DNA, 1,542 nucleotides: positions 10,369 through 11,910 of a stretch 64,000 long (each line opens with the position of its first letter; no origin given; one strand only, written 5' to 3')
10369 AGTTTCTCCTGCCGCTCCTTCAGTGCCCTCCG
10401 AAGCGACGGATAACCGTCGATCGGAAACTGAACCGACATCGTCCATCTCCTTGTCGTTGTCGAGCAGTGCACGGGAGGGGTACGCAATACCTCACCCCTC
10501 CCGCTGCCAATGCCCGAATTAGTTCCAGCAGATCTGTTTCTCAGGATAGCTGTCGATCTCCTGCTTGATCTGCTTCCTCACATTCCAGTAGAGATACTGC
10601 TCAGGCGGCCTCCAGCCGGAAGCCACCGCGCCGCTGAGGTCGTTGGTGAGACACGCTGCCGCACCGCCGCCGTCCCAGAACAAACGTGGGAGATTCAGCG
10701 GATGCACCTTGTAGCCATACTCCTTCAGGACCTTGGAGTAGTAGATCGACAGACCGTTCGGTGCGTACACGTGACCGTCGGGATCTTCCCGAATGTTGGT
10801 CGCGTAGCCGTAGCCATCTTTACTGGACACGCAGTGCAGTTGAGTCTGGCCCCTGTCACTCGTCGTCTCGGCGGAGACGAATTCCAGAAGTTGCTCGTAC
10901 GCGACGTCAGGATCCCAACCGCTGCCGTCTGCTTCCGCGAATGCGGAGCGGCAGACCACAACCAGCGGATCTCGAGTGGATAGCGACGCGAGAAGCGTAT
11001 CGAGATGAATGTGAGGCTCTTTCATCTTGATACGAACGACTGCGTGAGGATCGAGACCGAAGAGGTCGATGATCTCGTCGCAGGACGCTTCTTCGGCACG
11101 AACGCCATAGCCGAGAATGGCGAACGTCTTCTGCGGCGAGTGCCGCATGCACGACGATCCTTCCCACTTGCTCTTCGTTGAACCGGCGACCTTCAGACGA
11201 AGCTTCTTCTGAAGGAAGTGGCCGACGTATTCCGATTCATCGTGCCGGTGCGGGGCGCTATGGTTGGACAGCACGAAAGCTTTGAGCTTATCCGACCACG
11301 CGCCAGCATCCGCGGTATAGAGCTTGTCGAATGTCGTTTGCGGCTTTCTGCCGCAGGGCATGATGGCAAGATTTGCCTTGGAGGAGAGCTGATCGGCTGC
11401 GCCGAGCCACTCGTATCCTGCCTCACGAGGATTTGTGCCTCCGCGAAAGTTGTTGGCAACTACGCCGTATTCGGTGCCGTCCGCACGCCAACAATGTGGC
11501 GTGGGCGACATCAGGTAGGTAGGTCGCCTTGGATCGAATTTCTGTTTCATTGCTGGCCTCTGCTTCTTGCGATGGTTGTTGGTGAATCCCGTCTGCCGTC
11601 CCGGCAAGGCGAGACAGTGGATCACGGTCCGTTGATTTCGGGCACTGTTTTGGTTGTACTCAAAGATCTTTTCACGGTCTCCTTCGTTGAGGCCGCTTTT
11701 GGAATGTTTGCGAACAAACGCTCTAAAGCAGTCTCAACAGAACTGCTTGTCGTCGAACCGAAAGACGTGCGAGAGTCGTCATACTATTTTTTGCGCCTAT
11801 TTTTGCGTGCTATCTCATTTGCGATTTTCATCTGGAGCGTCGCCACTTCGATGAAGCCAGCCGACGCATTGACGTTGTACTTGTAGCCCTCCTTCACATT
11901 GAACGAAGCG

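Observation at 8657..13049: argG and argH separated by a GME-superfamily hydrolase and small ORFs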

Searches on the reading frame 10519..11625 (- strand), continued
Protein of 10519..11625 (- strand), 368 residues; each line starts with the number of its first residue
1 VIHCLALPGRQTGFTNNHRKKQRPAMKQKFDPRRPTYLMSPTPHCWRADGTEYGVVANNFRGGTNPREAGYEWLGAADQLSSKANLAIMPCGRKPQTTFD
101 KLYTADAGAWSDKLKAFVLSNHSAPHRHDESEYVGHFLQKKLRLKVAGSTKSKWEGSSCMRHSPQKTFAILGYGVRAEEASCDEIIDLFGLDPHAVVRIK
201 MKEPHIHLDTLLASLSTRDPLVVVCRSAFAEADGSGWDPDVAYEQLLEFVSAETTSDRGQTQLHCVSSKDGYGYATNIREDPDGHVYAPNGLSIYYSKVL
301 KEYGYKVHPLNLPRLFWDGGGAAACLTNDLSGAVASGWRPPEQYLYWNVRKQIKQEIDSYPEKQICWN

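Call 51: find_homologous_proteins(query=L009:1814-2767:+, max_evalue=1e-40)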
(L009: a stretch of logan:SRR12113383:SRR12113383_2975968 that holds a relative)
Query L009:1814-2767:+ (317 aa): 7999 proteins with E <= 1e-40 among 8000 candidates; the best 120 are listed.
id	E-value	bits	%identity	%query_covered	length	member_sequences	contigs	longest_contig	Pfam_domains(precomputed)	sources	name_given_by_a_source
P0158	1.7e-202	689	100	100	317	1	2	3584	PF00185.31,PF02729.27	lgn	-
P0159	1.2e-134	466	70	96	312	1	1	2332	PF00185.31,PF02729.27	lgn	-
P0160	6.0e-131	454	70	96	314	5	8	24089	PF00185.31,PF02729.27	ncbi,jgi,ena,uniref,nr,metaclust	ncbi:ornithine carbamoyltransferase [Candidatus Kaiserbacteria bacterium RIFCSPLOWO2_01_FULL_54_20]|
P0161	2.6e-130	452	68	96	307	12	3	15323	PF00185.31,PF02729.27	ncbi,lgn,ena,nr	ncbi:MAG: ornithine carbamoyltransferase [Chloroflexi bacterium]|nr:ornithine carbamoyltransferase [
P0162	1.2e-129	450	69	96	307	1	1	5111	PF00185.31,PF02729.27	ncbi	-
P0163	2.3e-129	449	56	94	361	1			PF00185.31,PF02729.27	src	-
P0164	2.7e-129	449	67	96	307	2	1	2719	PF00185.31,PF02729.27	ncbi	-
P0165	2.8e-129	449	70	96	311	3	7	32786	PF00185.31,PF02729.27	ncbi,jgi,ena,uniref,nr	ncbi:ornithine carbamoyltransferase [Candidatus Kaiserbacteria bacterium RIFCSPLOWO2_01_FULL_54_20]|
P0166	5.7e-129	448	69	96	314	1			PF00185.31,PF02729.27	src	-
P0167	5.8e-129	448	68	94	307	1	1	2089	PF00185.31,PF02729.27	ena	-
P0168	6.4e-129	447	69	96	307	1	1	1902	PF00185.31,PF02729.27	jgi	jgi:ornithine carbamoyltransferase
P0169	7.0e-129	447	68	96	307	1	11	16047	PF00185.31,PF02729.27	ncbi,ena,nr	ncbi:MAG: ornithine carbamoyltransferase [Chloroflexi bacterium]|nr:ornithine carbamoyltransferase [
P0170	7.0e-129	447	68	96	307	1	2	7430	PF00185.31,PF02729.27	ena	-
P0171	1.1e-128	447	67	96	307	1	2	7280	PF00185.31,PF02729.27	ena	-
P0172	1.1e-128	447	69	97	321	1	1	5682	PF00185.31,PF02729.27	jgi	jgi:ornithine carbamoyltransferase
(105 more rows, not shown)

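Call 52: search_protein_families(library=ncbifam, proteins=[L006:723-2006:-, L008:641-1666:-, L001:9779-10723:+, L006:5405-6352:+, L019:7938-8393:+, L005:3902-4540:+, L019:11088-11315:+], max_evalue=0.00001)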
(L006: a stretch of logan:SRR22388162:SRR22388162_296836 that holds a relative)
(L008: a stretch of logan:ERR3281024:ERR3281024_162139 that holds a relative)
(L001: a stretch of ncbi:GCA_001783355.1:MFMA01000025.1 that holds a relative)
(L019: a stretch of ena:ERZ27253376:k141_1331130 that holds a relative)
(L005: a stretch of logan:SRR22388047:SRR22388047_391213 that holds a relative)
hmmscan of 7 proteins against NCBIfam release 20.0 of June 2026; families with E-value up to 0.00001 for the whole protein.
L006:723-2006:- (427 aa): 45 families (the best 25 are shown)
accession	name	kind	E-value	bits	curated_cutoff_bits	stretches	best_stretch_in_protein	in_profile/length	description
TIGR01892.1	AcOrn-deacetyl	equivalog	3.4e-94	315.9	297.7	1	54-407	3-354/365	acetylornithine deacetylase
NF003474.0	PRK05111.1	equivalog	1.2e-87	294.3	460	1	62-424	26-382/383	acetylornithine deacetylase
NF005710.0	PRK07522.1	subfamily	1.2e-85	288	412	1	47-405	7-372/391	acetylornithine deacetylase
TIGR01910.1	DapE-ArgE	subfamily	5.5e-54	183.8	217.6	1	52-409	2-369/373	ArgE/DapE family deacylase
NF006365.0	PRK08588.1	subfamily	3.1e-40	138.7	289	1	51-422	10-380/383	succinyl-diaminopimelate desuccinylase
NF006439.0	PRK08737.1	equivalog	1.6e-35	122.9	345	1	94-417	50-359/364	acetylornithine deacetylase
NF006399.0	PRK08651.1-2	equivalog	2.5e-35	122.3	381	1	47-404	3-387/405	succinyl-diaminopimelate desuccinylase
NF009557.0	PRK13009.1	equivalog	1.2e-32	113.5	284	1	48-422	3-374/377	succinyl-diaminopimelate desuccinylase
TIGR01900.1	dapE-gram_pos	equivalog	4.6e-32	111.3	304.2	1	50-408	5-340/351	succinyl-diaminopimelate desuccinylase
NF006400.0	PRK08651.1-3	equivalog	7.8e-32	110.5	374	1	105-422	78-406/410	succinyl-diaminopimelate desuccinylase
NF010589.0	PRK13983.1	equivalog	1.3e-30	106.6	333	1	74-403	44-391/409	M20 family metallo-hydrolase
NF009555.0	PRK13004.1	equivalog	9.4e-30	103.8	321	1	100-334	60-291/399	YgeY family selenium metabolism-linked hydrolase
NF006402.0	PRK08651.1-5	equivalog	4.4e-29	101.6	369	1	86-392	32-333/369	succinyl-diaminopimelate desuccinylase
TIGR01246.1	dapE_proteo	equivalog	1e-27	97.1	361.8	1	52-419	3-367/370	succinyl-diaminopimelate desuccinylase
NF005373.0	PRK06915.1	equivalog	3.7e-25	88.8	428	1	99-404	81-400/422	peptidase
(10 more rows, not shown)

L008:641-1666:- (341 aa): 46 families (the best 25 are shown)
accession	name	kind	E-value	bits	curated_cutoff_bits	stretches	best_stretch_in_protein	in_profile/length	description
TIGR01892.1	AcOrn-deacetyl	equivalog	3.9e-77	259.7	297.7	1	10-297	3-288/365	acetylornithine deacetylase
NF003474.0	PRK05111.1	equivalog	2.3e-67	227.6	460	1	8-294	10-297/383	acetylornithine deacetylase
NF005710.0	PRK07522.1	subfamily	9.4e-66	222.6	412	1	5-281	9-285/391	acetylornithine deacetylase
TIGR01910.1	DapE-ArgE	subfamily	1e-48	166.4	217.6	1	8-299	2-299/373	ArgE/DapE family deacylase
NF006365.0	PRK08588.1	subfamily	5.7e-35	121.3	289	1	26-297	28-295/383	succinyl-diaminopimelate desuccinylase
NF006399.0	PRK08651.1-2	equivalog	2e-32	112.7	381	1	24-292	27-313/405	succinyl-diaminopimelate desuccinylase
NF009557.0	PRK13009.1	equivalog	7.9e-31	107.5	284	1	5-282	4-279/377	succinyl-diaminopimelate desuccinylase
NF006400.0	PRK08651.1-3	equivalog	1.4e-29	103.1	374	1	61-302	77-325/410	succinyl-diaminopimelate desuccinylase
NF006439.0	PRK08737.1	equivalog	9.6e-28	97.2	345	1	39-311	42-293/364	acetylornithine deacetylase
NF010589.0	PRK13983.1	equivalog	2.5e-27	95.9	333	1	28-302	42-331/409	M20 family metallo-hydrolase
TIGR01246.1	dapE_proteo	equivalog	3.3e-27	95.5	361.8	1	7-279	2-272/370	succinyl-diaminopimelate desuccinylase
TIGR01900.1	dapE-gram_pos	equivalog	7.7e-27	94.1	304.2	1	6-285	5-266/351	succinyl-diaminopimelate desuccinylase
NF009555.0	PRK13004.1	equivalog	7.7e-26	90.9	321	1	7-301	18-297/399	YgeY family selenium metabolism-linked hydrolase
NF006402.0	PRK08651.1-5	equivalog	1.6e-25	89.9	369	1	54-304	43-286/369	succinyl-diaminopimelate desuccinylase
NF005913.0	PRK07906.1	subfamily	6.5e-24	84.3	382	1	20-214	36-242/442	hypothetical protein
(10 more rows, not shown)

L001:9779-10723:+ (314 aa): 16 families
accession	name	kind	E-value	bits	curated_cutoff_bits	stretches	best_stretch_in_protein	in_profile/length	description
NF001986.0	PRK00779.1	subfamily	3e-122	407.6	306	1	9-309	3-305/307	ornithine carbamoyltransferase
TIGR00658.1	orni_carb_tr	equivalog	1.9e-113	378.7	280.85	1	12-308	1-303/304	ornithine carbamoyltransferase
NF011380.0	PRK14805.1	equivalog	7.1e-97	324.1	421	1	13-309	3-301/302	ornithine carbamoyltransferase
TIGR04384.1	putr_carbamoyl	exception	7.1e-87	291.6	500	1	14-307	2-306/330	putrescine carbamoyltransferase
NF003286.0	PRK04284.1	subfamily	1.4e-79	267.6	515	1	7-309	2-331/332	ornithine carbamoyltransferase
NF009213.0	PRK12562.1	subfamily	5.9e-56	190.3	559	1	10-273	5-279/334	ornithine carbamoyltransferase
NF003384.0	PRK04523.1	equivalog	1.7e-54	185.2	288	1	12-308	4-333/336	N-acetylornithine carbamoyltransferase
NF002470.0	PRK01713.1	equivalog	1.2e-53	182.8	545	1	9-273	5-279/334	ornithine carbamoyltransferase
NF011379.0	PRK14804.1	equivalog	1.7e-52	178.5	373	1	15-305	10-306/311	ornithine carbamoyltransferase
NF002032.1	PRK00856.1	equivalog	4.5e-46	157.4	263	1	13-308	2-297/297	aspartate carbamoyltransferase catalytic subunit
TIGR00670.1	asp_carb_tr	equivalog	2e-44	152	236.95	1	13-308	2-303/304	aspartate carbamoyltransferase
NF006046.0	PRK08192.1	equivalog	4.5e-31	108.3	512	1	9-310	4-319/339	aspartate carbamoyltransferase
NF008853.0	PRK11891.1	equivalog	7.7e-30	103.8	560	1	14-309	91-399/430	aspartate carbamoyltransferase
NF010387.0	PRK13814.1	equivalog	3.9e-20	72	660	1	36-308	36-303/310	aspartate carbamoyltransferase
NF005538.0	PRK07200.1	equivalog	9.6e-15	54.5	453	1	7-233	17-274/396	knotted carbamoyltransferase YgeW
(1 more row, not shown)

L006:5405-6352:+ (315 aa): 16 families
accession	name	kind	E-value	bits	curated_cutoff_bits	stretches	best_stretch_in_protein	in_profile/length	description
NF001986.0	PRK00779.1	subfamily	4.5e-88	295.3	306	1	1-313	5-306/307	ornithine carbamoyltransferase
TIGR00658.1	orni_carb_tr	equivalog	1.1e-82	277.6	280.85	1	2-311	1-303/304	ornithine carbamoyltransferase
NF011379.0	PRK14804.1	equivalog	1.5e-74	250.9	373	1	2-312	7-310/311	ornithine carbamoyltransferase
NF011380.0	PRK14805.1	equivalog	4.4e-67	226.3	421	1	1-312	1-301/302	ornithine carbamoyltransferase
TIGR04384.1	putr_carbamoyl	exception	1.4e-64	218.3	500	1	3-313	1-309/330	putrescine carbamoyltransferase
NF002470.0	PRK01713.1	equivalog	5.8e-44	150.9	545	1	2-274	8-277/334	ornithine carbamoyltransferase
NF003286.0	PRK04284.1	subfamily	6.3e-42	143.8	515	1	2-308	7-327/332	ornithine carbamoyltransferase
NF003384.0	PRK04523.1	equivalog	7.1e-39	133.8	288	2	108-312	129-334/336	N-acetylornithine carbamoyltransferase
NF002032.1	PRK00856.1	equivalog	4e-36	124.7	263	1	2-308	1-294/297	aspartate carbamoyltransferase catalytic subunit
TIGR00670.1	asp_carb_tr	equivalog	6.3e-36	124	236.95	1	2-311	1-303/304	aspartate carbamoyltransferase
NF009213.0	PRK12562.1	subfamily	2.9e-35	122.2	559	1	2-274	7-277/334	ornithine carbamoyltransferase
NF006046.0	PRK08192.1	equivalog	3.3e-18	66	512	1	3-306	8-312/339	aspartate carbamoyltransferase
NF008853.0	PRK11891.1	equivalog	5e-15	55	560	1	33-307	120-394/430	aspartate carbamoyltransferase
NF005538.0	PRK07200.1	equivalog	2.9e-12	46.3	453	1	8-225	28-274/396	knotted carbamoyltransferase YgeW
TIGR03316.1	ygeW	equivalog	1.5e-09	37.3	500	1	9-224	26-270/391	knotted carbamoyltransferase YgeW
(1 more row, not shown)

L019:7938-8393:+ (151 aa): 0 families

L005:3902-4540:+ (212 aa): 0 families

L019:11088-11315:+ (75 aa): 0 families
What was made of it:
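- The L001-type OTC is 64-70% identical to OTCs named as Chloroflexi (among the hits that carry a name; call 51) and passes the TIGR00658 cut-off (call 52).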

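Call 53: find_encoding_contigs(protein=P0017, flank=6000, max_places=3)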
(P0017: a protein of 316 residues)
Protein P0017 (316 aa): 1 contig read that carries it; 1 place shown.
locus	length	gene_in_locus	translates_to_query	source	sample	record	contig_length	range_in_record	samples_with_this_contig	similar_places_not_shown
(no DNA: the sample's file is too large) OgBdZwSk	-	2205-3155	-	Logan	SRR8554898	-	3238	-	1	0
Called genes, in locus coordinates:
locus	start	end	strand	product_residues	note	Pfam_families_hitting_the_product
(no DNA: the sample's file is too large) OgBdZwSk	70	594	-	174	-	PF09821:AAA_assoc_C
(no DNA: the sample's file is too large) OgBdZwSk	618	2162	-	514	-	PF17517:IgGFc_binding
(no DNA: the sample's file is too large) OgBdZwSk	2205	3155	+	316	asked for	-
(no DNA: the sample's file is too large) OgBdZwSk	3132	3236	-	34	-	?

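Call 54: find_encoding_contigs(protein=P0021, flank=8000, max_places=3)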
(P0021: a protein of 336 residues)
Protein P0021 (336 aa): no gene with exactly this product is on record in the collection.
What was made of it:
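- Tried and rejected: Context of more distant relatives: P0017 was uninformative and P0021 is not on record (calls 53, 54).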

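Call 55: find_encoding_contigs(protein=P0010, flank=8000, max_places=3)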
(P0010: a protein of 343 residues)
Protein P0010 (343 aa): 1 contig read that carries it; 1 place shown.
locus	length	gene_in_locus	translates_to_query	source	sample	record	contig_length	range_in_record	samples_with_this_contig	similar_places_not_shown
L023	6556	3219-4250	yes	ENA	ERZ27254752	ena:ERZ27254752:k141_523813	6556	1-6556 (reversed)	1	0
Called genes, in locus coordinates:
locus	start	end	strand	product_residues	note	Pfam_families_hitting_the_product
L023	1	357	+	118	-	?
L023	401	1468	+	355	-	-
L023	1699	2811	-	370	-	PF24827:AstE_AspA_cat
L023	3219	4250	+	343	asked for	PF19420:DDAH_eukar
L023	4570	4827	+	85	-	-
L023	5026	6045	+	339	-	PF02729:OTCace_N, PF00185:OTCace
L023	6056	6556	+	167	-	?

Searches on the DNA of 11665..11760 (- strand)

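Call 86: build_rna_model(alignment_id=A7)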
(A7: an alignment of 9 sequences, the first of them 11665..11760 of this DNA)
Model R1 built from alignment A7 (9 sequences, 123 columns); structure: RNAalifold consensus.
model positions 98; base pairs 19; branch points 0; effective number of sequences 2.12; information 0.589 bits per position. Calibrated on 0.2 Mb of random sequence (short: E-values are rough).
structure used (alignment columns):
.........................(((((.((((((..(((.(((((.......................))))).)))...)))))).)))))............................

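Call 87: search_with_rna_model(model_id=R1, sources=[window, L005, L007, L015, L017, L018, L001, L006, L008, L013, L019, L021, L023, L010], max_evalue=1)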
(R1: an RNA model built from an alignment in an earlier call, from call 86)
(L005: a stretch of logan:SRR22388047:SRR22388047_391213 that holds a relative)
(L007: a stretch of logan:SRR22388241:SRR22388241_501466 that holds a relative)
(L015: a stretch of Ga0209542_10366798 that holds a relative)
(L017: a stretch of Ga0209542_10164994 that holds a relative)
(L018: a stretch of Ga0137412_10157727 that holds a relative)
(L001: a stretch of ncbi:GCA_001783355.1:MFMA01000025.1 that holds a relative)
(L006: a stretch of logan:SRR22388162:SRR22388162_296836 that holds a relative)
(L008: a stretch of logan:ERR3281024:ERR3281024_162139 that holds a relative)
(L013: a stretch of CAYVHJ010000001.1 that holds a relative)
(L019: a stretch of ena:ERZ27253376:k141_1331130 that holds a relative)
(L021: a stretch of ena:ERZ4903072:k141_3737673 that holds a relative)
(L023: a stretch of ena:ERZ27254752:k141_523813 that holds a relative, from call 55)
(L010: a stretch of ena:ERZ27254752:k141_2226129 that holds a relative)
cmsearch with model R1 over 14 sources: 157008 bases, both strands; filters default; matches with E-value up to 1: 27.
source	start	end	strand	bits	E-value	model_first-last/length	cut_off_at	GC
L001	7783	7897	+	95.2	1.5e-23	1-98/98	no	0.46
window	11665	11760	-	94.6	2.3e-23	1-98/98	no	0.49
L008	1832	1930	+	93.5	4.7e-23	1-98/98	no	0.51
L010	1367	1482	+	91.3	1.8e-22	1-98/98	no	0.45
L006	2069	2163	+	90.3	3.5e-22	1-98/98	no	0.44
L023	2999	3103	+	89.1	7.3e-22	1-98/98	no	0.47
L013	9765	9862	+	87.8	1.6e-21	1-98/98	no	0.47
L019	9788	9894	+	86.3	4.3e-21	1-98/98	no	0.43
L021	2860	2957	+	84.4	1.4e-20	1-98/98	no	0.5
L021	872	968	+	55.8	1.1e-12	1-98/98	no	0.48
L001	5834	5929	+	43.7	2.2e-09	1-98/98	no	0.51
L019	7792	7879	+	39.5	3.3e-08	1-98/98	no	0.53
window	13408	13501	-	33.6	1.4e-06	1-98/98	no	0.53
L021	2866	2960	-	31.6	4.8e-06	1-98/98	no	0.48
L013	7934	8026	+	31.2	6.5e-06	1-98/98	no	0.52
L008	1837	1932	-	27.2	7.8e-05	1-98/98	no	0.51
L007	2942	3038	+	25.8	0.0002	1-98/98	no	0.45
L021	877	970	-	25.7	0.00021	1-98/98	no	0.51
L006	2074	2168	-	24.1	0.00055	1-98/98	no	0.43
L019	9794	9899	-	21.4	0.0031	1-98/98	no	0.42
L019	7791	7882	-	21.3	0.0033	1-98/98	no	0.54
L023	3000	3106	-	18.3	0.023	1-98/98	no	0.47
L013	9766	9863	-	17.7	0.034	1-98/98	no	0.48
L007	2944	3044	-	14.1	0.33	1-98/98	no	0.46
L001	7806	7874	-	13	0.63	24-76/98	no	0.41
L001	5843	5935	-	12.9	0.71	1-98/98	no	0.47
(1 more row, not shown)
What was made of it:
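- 11673..11748 (-): Attenuator 2 switch region. Segments are S0 (11742-11748), S1 (11726-11737), a conserved inner hairpin (11702-11723), S2 (11687-11698) and S3 (11673-11682). The pairings S0:S1, S1:S2 and S2:S3 are mutually exclusive. CM match of 94.6 bits (call 87; this sequence is one of the nine the model was built from, so the score is by construction).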
